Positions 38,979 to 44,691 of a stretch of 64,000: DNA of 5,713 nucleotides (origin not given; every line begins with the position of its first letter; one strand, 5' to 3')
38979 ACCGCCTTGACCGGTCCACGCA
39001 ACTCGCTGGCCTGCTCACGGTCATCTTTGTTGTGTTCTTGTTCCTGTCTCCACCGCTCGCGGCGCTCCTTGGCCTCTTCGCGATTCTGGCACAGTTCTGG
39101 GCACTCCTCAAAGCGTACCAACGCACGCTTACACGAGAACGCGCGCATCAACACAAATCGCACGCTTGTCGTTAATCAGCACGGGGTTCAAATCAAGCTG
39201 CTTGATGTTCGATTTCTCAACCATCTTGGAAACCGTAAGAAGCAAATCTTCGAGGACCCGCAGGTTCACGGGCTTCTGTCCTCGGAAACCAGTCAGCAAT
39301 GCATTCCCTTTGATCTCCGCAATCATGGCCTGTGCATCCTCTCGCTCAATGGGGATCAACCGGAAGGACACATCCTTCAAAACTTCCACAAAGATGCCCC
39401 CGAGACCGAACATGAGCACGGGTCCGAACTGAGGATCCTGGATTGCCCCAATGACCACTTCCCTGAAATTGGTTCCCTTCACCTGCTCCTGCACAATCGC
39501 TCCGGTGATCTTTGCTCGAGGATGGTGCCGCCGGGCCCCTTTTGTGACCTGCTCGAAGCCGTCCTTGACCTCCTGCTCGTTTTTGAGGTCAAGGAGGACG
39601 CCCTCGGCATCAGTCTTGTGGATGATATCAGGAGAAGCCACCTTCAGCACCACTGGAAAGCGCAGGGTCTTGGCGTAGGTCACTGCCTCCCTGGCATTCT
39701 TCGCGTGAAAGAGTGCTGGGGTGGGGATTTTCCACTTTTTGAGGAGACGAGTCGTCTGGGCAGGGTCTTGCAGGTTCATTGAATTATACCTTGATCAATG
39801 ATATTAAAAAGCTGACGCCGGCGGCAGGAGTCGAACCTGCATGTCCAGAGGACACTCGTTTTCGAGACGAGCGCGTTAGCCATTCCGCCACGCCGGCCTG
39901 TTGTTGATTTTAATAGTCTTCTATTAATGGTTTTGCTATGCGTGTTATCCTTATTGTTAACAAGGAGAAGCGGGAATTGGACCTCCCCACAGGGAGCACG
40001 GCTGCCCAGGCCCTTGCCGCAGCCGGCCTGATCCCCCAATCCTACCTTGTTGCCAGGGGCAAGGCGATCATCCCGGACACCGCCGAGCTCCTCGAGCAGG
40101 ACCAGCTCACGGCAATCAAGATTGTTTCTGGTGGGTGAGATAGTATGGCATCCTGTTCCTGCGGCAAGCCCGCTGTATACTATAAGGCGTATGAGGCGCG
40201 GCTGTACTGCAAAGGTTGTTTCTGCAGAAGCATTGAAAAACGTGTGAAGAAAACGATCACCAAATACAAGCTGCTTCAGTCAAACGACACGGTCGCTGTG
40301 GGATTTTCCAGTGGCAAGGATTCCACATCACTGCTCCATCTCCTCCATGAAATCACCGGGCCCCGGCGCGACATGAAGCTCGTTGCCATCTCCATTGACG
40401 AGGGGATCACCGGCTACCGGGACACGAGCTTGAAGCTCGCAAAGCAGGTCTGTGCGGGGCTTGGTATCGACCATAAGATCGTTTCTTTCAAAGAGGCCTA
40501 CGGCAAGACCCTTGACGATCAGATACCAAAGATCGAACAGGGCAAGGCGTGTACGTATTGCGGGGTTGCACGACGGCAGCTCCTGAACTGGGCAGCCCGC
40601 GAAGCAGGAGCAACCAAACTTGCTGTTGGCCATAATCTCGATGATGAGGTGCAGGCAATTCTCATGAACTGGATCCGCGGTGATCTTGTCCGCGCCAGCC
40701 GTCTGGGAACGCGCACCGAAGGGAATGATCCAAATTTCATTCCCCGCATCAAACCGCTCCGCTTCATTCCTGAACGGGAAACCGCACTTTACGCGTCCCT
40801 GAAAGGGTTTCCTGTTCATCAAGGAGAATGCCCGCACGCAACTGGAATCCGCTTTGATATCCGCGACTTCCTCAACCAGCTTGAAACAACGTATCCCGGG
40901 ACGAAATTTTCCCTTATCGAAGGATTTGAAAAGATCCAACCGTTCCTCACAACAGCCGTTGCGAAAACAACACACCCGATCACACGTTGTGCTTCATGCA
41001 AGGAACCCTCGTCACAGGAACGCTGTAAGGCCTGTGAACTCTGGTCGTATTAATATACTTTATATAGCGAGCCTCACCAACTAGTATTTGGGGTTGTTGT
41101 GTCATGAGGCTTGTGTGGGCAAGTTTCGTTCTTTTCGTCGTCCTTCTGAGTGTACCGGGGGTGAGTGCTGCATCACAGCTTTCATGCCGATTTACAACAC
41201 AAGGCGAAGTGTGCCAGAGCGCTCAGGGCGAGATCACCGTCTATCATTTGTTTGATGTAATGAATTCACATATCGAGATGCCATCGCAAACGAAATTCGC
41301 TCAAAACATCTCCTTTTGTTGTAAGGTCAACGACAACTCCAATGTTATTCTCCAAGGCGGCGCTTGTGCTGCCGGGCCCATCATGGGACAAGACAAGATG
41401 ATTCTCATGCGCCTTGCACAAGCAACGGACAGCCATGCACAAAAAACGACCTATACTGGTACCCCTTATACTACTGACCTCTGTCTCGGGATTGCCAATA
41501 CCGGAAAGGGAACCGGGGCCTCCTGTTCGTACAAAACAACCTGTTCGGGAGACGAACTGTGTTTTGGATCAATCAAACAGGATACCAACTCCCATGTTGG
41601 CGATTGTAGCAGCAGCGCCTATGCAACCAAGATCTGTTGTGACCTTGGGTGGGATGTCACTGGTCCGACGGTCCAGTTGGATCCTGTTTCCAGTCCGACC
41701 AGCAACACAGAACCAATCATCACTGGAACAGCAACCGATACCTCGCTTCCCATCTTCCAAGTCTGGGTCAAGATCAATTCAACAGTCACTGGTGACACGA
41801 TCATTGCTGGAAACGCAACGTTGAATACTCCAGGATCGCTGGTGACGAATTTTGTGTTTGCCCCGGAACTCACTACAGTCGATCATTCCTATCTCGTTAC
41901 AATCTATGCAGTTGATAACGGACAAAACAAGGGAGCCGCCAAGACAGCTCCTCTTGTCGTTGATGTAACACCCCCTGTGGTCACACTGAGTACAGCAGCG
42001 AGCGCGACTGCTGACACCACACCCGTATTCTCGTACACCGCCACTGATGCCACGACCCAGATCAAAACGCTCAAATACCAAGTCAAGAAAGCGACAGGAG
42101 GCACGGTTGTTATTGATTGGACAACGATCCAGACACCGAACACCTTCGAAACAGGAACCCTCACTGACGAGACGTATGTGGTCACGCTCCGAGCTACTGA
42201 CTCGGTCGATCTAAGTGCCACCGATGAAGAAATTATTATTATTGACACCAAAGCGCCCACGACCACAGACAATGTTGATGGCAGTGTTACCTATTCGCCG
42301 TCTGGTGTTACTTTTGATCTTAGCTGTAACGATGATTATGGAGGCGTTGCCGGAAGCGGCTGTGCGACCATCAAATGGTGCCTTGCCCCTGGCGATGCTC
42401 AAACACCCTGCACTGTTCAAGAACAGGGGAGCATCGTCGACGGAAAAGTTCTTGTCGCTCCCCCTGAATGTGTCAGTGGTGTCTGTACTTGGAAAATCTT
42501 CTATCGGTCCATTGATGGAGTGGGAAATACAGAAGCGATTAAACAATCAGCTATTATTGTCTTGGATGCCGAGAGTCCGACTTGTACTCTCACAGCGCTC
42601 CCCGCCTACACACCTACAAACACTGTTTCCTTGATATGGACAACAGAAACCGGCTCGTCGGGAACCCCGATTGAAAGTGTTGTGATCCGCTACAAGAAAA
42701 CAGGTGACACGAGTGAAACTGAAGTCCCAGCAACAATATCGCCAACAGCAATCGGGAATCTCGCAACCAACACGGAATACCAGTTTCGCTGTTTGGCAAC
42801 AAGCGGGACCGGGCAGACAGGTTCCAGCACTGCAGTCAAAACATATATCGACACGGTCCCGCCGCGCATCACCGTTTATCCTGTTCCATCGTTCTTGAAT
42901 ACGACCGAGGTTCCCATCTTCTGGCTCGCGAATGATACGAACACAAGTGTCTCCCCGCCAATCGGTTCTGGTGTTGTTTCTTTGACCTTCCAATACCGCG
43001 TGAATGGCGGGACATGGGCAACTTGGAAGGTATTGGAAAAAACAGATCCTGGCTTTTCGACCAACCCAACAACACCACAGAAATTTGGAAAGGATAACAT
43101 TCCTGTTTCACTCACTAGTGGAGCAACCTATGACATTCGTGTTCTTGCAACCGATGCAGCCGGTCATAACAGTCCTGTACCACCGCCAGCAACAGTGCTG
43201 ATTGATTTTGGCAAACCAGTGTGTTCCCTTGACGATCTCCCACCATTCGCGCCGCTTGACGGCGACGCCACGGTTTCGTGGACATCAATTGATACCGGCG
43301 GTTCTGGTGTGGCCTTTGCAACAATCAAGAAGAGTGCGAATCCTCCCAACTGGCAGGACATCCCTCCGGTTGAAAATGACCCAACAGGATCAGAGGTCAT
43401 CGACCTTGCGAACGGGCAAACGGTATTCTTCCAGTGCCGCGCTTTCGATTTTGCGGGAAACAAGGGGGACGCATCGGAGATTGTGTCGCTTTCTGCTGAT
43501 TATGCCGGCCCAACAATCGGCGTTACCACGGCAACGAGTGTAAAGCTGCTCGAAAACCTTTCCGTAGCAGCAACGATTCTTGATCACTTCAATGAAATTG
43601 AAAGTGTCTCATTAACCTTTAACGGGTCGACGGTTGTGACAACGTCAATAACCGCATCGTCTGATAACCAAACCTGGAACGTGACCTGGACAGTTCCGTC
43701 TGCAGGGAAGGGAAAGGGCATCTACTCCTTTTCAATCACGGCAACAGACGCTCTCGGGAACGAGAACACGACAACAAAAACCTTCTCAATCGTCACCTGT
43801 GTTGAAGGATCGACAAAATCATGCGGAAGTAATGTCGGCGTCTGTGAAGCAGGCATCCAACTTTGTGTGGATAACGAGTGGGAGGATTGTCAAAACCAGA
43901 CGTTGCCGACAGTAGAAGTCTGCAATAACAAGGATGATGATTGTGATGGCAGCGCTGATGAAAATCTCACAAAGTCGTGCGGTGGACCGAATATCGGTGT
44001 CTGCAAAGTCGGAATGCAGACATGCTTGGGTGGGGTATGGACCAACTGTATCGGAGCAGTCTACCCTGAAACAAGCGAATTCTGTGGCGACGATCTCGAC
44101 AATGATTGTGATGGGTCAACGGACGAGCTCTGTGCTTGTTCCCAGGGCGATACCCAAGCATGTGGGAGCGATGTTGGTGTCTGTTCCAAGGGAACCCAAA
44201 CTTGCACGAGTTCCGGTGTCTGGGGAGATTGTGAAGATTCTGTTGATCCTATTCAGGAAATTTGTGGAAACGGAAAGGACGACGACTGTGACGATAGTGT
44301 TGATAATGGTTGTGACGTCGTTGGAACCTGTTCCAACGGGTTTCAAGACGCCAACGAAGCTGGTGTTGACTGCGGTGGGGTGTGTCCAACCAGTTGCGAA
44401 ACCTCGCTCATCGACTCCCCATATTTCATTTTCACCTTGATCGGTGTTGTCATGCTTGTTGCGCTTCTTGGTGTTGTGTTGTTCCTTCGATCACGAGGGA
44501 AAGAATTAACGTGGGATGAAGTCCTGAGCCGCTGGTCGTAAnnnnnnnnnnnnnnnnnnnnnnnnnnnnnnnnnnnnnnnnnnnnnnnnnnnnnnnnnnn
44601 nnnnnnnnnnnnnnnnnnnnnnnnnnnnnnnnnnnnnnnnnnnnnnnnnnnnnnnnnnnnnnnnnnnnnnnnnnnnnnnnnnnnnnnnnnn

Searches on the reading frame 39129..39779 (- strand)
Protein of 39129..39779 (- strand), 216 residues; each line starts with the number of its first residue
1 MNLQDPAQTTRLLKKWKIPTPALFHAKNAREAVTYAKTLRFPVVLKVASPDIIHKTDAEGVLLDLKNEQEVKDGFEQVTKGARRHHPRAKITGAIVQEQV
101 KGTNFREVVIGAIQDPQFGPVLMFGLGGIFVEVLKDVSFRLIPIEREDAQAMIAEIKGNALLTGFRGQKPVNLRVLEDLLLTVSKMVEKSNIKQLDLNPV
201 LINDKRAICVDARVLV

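Call 52: search_protein_families(library=pfam, proteins=[window:39129-39779:-], max_evalue=0.01)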
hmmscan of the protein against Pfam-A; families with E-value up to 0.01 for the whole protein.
window:39129-39779:- (216 aa): 1 family
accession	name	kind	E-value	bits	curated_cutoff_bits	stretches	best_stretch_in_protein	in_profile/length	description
PF13549.11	ATP-grasp_5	-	7.2e-71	238.5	27.6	1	5-216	11-221/221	ATP-grasp domain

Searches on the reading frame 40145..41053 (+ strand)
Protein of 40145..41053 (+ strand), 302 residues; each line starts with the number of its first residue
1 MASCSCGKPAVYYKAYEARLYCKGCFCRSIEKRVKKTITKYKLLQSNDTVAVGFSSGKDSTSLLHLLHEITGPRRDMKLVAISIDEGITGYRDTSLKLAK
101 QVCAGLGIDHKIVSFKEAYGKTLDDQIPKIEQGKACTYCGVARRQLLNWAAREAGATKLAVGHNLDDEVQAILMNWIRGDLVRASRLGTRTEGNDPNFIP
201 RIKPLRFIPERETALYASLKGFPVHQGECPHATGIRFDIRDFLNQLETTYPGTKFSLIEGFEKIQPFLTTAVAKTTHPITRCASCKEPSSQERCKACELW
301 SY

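Call 7: search_protein_families(library=pfam, proteins=[window:40145-41053:+], max_evalue=0.01)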
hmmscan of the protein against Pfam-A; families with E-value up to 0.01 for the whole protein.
window:40145-41053:+ (302 aa): 3 families
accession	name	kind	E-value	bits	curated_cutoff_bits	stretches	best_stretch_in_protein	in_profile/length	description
PF01171.26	ATP_bind_3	-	2.3e-12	47.5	27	1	50-183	2-124/182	PP-loop family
PF03054.22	tRNA_Me_trans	-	1e-05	25.8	20.6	1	49-164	2-127/202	tRNA methyl transferase HUP domain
PF16503.10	zn-ribbon_14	-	0.0022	17.9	34.9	1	281-299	2-20/32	Zinc-ribbon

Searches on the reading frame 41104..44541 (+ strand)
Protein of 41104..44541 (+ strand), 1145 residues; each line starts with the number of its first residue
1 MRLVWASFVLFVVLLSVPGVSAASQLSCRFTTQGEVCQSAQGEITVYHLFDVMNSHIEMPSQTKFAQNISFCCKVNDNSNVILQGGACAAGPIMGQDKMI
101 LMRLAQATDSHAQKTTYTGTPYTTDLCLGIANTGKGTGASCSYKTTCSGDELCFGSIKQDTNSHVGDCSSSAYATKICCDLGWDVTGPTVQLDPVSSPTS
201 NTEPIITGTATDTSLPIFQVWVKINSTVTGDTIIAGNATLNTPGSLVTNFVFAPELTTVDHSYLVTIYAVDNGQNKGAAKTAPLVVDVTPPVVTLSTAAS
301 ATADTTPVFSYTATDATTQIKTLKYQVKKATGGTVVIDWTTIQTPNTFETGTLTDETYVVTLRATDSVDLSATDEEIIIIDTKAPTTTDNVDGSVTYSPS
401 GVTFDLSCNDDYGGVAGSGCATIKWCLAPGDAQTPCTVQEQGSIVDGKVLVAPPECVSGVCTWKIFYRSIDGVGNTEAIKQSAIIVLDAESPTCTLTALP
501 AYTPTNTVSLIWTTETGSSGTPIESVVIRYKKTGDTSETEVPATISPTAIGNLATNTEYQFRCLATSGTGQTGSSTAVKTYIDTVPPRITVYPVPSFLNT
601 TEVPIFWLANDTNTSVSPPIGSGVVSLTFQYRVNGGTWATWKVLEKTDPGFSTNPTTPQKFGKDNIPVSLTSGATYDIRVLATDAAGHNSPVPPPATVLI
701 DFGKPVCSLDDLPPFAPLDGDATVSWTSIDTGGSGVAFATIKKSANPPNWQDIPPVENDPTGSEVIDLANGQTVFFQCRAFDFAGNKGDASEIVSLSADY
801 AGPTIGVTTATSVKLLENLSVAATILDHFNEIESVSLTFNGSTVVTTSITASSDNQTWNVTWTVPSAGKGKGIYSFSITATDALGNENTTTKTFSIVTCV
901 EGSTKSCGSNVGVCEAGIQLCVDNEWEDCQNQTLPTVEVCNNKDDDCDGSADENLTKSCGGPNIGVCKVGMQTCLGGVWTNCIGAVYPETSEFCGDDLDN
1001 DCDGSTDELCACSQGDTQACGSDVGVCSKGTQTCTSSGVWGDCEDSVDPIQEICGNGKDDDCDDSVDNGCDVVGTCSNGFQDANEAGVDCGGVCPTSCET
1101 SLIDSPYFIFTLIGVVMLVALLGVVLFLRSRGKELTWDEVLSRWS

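Call 7: search_protein_families(library=pfam, proteins=[window:41104-44541:+], max_evalue=0.01)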
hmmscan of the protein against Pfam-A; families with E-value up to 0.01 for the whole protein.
window:41104-44541:+ (1145 aa): 6 families
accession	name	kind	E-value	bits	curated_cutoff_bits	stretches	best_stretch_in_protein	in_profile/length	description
PF11617.13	Cu-binding_MopE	-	2e-07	31.6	27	1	985-1008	8-30/30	Putative metal-binding motif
PF25059.1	FN3_DSCAM-DSCAML_C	-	1.2e-05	26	39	1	515-581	12-80/89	DSCAM/DSCAML C-terminal Fn3-like domain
PF13750.12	Big_3_3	-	1.3e-05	25.4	27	1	769-895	13-145/157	Bacterial Ig-like domain (group 3)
PF00041.27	fn3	-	0.00029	21.4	25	1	503-579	12-82/84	Fibronectin type III domain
PF15418.12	DUF4625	-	0.0017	19.1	27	0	848-896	83-130/131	Domain of unknown function (DUF4625)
PF19077.6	Big_13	-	0.0055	17.6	27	0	834-895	42-99/102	Bacterial Ig-like domain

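Call 9: search_protein_families(library=ncbifam, proteins=[window:41104-44541:+], max_evalue=0.1)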
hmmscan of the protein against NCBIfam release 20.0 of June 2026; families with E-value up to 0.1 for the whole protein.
window:41104-44541:+ (1145 aa): 2 families
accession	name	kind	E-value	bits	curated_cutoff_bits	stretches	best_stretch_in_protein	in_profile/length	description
NF047446.1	barrel_OmpL47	domain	8e-08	32.6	40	0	462-486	44-68/68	OmpL47-type beta-barrel domain-containing protein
NF047441.1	Lepto_OmpL47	equivalog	3.4e-05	23.6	250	0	463-497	115-148/336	multi-beta-barrel domain surface protein OmpL47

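Call 21: search_protein_families(library=pfam, proteins=[window:41104-44541:+], max_evalue=10)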
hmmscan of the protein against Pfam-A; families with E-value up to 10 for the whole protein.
window:41104-44541:+ (1145 aa): 10 families
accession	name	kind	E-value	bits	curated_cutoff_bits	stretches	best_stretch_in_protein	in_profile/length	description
PF11617.13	Cu-binding_MopE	-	2e-07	31.6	27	3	985-1008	8-30/30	Putative metal-binding motif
PF25059.1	FN3_DSCAM-DSCAML_C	-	1.2e-05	26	39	1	515-581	12-80/89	DSCAM/DSCAML C-terminal Fn3-like domain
PF13750.12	Big_3_3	-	1.3e-05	25.4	27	2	769-895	13-145/157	Bacterial Ig-like domain (group 3)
PF00041.27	fn3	-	0.00029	21.4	25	1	503-579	12-82/84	Fibronectin type III domain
PF15418.12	DUF4625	-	0.0017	19.1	27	1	848-896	83-130/131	Domain of unknown function (DUF4625)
PF19077.6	Big_13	-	0.0055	17.6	27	2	834-895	42-99/102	Bacterial Ig-like domain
PF25788.1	Ig_Rha78A_N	-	0.027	15.2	27.4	0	301-334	14-48/105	Rha78A-like, N-terminal immunoglobulin domain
PF18981.6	InlK_D3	-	0.033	14.7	25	1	357-379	51-73/75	Internalin K domain (D3/D4)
PF00028.23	Cadherin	-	1.9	9.4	28.8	0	261-289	65-93/93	Cadherin domain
PF20164.4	GspA_SrpA_N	-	4.9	8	27.4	0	866-896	81-111/117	GspA/SrpA SigLec-like domain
